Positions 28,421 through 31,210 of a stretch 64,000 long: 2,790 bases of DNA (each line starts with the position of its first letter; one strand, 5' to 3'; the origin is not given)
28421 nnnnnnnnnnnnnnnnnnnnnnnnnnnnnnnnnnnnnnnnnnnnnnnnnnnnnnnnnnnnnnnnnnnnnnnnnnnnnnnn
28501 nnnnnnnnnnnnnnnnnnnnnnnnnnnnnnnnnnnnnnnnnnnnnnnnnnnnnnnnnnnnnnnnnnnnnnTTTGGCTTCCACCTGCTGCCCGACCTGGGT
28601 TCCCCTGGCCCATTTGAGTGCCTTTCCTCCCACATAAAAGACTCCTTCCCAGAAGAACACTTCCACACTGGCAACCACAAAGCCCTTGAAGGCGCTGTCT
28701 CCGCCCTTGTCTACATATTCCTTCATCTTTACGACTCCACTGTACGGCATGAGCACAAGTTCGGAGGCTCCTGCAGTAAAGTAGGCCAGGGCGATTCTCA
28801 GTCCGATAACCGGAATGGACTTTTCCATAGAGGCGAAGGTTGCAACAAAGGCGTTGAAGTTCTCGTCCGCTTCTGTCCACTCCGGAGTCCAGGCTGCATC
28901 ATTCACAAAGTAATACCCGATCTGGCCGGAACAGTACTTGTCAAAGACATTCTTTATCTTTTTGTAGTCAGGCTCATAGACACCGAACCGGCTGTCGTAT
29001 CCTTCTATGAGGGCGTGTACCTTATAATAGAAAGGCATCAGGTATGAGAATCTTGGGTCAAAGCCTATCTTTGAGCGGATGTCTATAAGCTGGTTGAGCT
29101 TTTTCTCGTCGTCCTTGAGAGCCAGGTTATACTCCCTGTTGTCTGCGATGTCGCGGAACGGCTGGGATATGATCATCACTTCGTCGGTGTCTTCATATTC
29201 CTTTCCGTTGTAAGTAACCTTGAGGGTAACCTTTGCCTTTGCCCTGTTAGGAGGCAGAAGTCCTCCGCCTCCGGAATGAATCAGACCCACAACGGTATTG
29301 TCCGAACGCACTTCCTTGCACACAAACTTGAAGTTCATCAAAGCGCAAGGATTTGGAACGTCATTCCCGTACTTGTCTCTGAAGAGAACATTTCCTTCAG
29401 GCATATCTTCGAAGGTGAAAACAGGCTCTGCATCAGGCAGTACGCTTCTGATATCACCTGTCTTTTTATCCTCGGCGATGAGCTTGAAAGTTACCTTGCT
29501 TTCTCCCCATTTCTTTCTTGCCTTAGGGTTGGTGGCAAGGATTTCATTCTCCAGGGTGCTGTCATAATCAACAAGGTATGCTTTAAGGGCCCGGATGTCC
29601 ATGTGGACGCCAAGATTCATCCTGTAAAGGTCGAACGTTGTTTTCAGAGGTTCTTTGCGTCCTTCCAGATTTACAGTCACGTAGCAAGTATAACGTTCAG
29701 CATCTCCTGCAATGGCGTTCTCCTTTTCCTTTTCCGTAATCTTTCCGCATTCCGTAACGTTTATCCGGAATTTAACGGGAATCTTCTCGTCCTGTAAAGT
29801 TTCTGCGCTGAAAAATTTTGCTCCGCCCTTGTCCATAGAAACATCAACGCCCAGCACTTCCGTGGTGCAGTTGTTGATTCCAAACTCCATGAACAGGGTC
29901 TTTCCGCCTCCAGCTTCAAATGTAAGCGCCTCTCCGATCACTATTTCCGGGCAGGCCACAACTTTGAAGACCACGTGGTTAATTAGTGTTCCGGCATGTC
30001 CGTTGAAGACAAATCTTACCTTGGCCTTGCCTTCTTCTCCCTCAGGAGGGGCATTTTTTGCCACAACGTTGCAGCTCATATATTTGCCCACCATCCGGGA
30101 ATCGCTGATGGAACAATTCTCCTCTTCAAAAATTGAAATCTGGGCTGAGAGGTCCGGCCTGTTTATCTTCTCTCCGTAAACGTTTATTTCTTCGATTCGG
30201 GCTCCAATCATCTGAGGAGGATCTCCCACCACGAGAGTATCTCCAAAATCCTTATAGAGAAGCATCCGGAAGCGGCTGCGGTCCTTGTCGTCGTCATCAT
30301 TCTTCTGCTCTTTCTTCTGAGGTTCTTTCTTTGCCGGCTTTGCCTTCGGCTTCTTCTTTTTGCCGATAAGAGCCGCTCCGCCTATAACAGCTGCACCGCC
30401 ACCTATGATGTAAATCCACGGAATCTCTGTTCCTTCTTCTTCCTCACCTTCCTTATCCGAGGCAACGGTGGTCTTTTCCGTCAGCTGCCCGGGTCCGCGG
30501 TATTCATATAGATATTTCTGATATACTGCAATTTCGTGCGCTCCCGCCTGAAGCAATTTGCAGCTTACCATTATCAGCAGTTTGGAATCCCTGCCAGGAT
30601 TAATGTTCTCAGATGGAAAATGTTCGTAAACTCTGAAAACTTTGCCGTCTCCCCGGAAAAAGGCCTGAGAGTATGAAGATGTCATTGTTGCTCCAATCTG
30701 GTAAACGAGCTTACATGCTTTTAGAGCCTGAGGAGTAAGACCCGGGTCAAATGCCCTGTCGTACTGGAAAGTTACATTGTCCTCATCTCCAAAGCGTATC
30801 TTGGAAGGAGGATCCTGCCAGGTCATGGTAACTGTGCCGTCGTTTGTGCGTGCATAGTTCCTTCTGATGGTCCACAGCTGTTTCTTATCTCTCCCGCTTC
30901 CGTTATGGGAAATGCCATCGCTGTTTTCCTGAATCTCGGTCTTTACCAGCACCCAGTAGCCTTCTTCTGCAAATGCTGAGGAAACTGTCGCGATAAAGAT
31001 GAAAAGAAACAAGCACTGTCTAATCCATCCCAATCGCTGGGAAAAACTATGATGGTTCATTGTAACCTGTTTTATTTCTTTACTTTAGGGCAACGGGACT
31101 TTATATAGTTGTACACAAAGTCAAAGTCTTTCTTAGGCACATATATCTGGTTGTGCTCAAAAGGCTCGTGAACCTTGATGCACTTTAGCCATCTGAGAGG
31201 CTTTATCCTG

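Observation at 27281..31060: Architecture of the 1259-aa giant protein: ectodomain, TM, poly-Lys stop-transfer, beta-rich core, re-entrant hydrophobic hairpin, Lys-rich tether, helical C-terminal domain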

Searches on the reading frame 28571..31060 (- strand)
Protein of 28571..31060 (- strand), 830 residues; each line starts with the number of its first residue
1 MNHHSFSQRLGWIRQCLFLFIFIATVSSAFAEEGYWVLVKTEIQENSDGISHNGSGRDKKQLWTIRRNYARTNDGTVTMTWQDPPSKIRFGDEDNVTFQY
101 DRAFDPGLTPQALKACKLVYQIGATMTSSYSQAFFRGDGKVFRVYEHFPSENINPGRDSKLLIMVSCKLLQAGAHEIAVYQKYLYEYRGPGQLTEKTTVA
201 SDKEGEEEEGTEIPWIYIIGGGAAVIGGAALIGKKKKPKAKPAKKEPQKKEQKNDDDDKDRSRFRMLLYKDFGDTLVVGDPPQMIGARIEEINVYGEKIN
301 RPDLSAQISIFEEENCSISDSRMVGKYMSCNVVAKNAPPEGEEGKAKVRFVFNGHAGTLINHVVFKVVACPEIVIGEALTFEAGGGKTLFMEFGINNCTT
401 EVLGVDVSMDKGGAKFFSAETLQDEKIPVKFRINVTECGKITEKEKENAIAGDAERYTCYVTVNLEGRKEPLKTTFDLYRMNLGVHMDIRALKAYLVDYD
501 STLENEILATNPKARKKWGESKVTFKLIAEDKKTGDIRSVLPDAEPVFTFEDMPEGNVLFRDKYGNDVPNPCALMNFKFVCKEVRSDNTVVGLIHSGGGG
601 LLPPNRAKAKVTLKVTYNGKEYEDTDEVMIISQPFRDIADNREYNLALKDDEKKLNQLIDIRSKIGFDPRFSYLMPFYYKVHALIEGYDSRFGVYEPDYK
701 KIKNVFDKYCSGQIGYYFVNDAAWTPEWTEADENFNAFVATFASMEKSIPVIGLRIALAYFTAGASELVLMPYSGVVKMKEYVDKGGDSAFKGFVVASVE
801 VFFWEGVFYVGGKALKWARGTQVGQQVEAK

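Call 34: predict_structure(alignment_id=A3)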
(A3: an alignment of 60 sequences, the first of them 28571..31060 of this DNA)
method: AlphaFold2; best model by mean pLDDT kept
length: 830 residues; sequences in the alignment: 60
mean_pLDDT: 77.8   pTM: 0.53
mean pLDDT of the five models: 77.8, 75.8, 75.4, 75.0, 74.7
residues with pLDDT >= 90: 230; 70-90: 395; 50-70: 96; < 50: 109
segments of 3 or more residues with pLDDT < 50: 1-4, 53-57, 221-258, 731-749, 757-770, 789-793, 808-812, 817-821, 826-830
pLDDT, mean of each block of 10 residues (from residue 1): 51 75 64 80 68 50 83 87 90 91 88 87 89 88 88 77 90 74 88 87 86 80 37 32 36 39 90 86 92 87 90 87 91 83 84 88 89 90 89 85 88 88 88 91 81 91 84 92 93 89 82 81 94 87 92 73 70 88 92 88 84 92 92 86 90 92 84 81 86 87 85 74 65 44 47 50 44 55 52 52 51 48 48
secondary structure, 60 per line:
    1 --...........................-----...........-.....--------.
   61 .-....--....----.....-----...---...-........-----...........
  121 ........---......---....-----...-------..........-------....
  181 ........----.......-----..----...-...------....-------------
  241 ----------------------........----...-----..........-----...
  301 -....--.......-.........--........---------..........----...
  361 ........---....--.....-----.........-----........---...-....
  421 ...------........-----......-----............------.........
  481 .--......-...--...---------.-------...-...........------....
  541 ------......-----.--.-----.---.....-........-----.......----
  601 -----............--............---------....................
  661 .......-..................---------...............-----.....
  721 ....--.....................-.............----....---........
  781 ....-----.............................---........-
elements in order (helices of 4 or more, strands of 3 or more residues): H3-29 E35-45 E63-66 E69-72 E77-81 E87-89 E97-104 H110-119 E120-128 E132-137 E141-144 E160-169 E177-188 E193-199 E211-213 H224-227 E263-270 E275-277 E283-292 E298-300 H302-305 E308-314 E316-324 E327-334 E344-353 E358-368 E372-375 E378-382 E388-396 E402-409 E417-423 E430-437 H443-448 E454-465 E472-481 E484-489 E491-493 E496-498 E516-518 E520-530 E537-540 E547-552 H571-575 E577-584 E590-596 E606-617 E620-631 H641-667 H669-686 H696-710 H716-724 H727-747 H749-761 H766-769 H773-784 H790-818 H822-829

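Call 37: fold_search(model_id=the predicted structure, library=pdb)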
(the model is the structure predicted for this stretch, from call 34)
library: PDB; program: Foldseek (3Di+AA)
matches with E <= 10: 1734; with E <= 0.001: 374
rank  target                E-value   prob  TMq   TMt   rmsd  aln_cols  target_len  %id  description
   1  3q2w_A                1.1e-11  1.00  0.18  0.24  35.3       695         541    7  Crystal structure of mouse N-cadherin ectodomain (released 2011-02-23)
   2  7r5k_10               1.2e-10  1.00  0.18  0.10  30.6       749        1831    7  Human nuclear pore complex (constricted) (released 2022-06-22)
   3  5szn_A                8.4e-10  1.00  0.15  0.20  40.5       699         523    8  Protocadherin gamma A9 extracellular cadherin domains 1-5 (released 2016-10-19)
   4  7stz_C                1.4e-09  1.00  0.21  0.28  33.2       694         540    8  Crystal Structure of Human E-cadherin EC1-5 bound by mouse monoclonal antibody Fab mAb-1_19A11 (released 2022-01-26)
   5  5szp_A                1.5e-09  1.00  0.15  0.25  31.3       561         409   10  Protocadherin Gamma B7 extracellular cadherin domains 1-4 P21 crystal form (released 2016-10-19)
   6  8egx_B                1.6e-09  1.00  0.14  0.24  28.1       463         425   10  Complex of Fat4(EC1-4) bound to Dchs1(EC1-4) (released 2023-02-22)
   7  3b43                  1.6e-09  1.00  0.14  0.19  38.0       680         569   10  I-band fragment I65-I70 from titin (released 2008-01-22)
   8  7aml_A                1.8e-09  1.00  0.14  0.17  14.1       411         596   10  RET/GDNF/GFRa1 extracellular complex Cryo-EM structure (released 2021-01-13)
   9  6e6b_A                1.9e-09  1.00  0.15  0.19  51.6       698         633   10  Crystal structure of the Protocadherin GammaB4 extracellular domain (released 2019-04-10)
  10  6vg4_A                2.1e-09  1.00  0.14  0.17  40.9       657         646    6  Human protocadherin 10 ectodomain (released 2020-03-11)
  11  5ftx                  2.4e-09  1.00  0.12  0.14  23.9       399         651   11  Structure of surface layer protein SbsC, domains 4-9 (released 2017-02-22)
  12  4fqp_A                2.7e-09  1.00  0.17  0.33  11.8       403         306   10  Crystal structure of human Nectin-like 5 full ectodomain (D1-D3) (released 2012-08-22)
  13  6vfw_D                3.9e-09  1.00  0.15  0.24  29.1       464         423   11  Crystal structure of human delta protocadherin 10 EC1-EC4 (released 2020-03-11)
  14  6e6b_B                4.6e-09  1.00  0.15  0.18  51.3       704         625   10  Crystal structure of the Protocadherin GammaB4 extracellular domain (released 2019-04-10)
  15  6vft_C                5.7e-09  1.00  0.15  0.24  27.5       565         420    8  Crystal structure of human delta protocadherin 17 EC1-EC4 (released 2020-03-11)
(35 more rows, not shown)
